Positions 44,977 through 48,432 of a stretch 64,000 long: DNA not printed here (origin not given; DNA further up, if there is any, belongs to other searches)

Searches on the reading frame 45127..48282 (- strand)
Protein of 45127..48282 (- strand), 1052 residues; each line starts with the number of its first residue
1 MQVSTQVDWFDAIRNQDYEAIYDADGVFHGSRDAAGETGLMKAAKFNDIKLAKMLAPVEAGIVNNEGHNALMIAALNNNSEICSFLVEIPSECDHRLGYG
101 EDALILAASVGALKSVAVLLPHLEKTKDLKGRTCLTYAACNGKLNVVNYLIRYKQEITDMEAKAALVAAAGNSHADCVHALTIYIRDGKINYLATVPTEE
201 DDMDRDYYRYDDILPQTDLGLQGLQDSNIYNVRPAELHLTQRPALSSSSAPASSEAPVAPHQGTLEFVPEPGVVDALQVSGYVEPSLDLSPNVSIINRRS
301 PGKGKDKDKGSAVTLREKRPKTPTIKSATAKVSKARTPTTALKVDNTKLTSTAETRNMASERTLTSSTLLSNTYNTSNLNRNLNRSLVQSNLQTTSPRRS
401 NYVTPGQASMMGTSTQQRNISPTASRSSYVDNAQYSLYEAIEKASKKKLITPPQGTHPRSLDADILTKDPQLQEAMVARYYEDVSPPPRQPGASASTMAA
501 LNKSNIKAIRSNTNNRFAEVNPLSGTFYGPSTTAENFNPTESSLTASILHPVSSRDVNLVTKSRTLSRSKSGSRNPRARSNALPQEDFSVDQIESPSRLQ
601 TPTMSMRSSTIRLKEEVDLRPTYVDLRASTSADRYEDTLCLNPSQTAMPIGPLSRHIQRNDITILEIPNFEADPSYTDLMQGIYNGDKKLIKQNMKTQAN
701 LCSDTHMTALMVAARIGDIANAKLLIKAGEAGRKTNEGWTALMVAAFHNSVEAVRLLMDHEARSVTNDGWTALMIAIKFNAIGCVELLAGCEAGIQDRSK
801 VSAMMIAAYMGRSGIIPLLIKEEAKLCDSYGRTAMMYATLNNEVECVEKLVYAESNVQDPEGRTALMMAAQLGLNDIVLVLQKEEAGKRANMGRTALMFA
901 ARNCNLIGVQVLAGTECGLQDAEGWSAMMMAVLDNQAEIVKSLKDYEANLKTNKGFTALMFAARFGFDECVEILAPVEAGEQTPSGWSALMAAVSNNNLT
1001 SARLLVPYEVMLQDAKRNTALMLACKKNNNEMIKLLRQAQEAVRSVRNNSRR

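Call 79: search_protein_families(library=pfam, proteins=[window:45127-48282:-], max_evalue=0.001)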
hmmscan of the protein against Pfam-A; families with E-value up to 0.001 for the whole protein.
window:45127-48282:- (1052 aa): 5 families
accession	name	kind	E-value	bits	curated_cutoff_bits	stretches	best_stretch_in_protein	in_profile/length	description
PF12796.13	Ank_2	-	3.5e-99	326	27.3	10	723-795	14-88/90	Ankyrin repeats (3 copies)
PF00023.36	Ank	-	9.4e-49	161.1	21.1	0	738-762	2-26/33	Ankyrin repeat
PF13857.12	Ank_5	-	2.8e-39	133.2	27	0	948-990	9-53/56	Ankyrin repeats (many copies)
PF13606.12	Ank_3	-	7.6e-39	127.1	22.3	0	737-761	1-25/30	Ankyrin repeat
PF13637.12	Ank_4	-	7.3e-32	109.1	22.7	1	742-788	1-49/50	Ankyrin repeats (many copies)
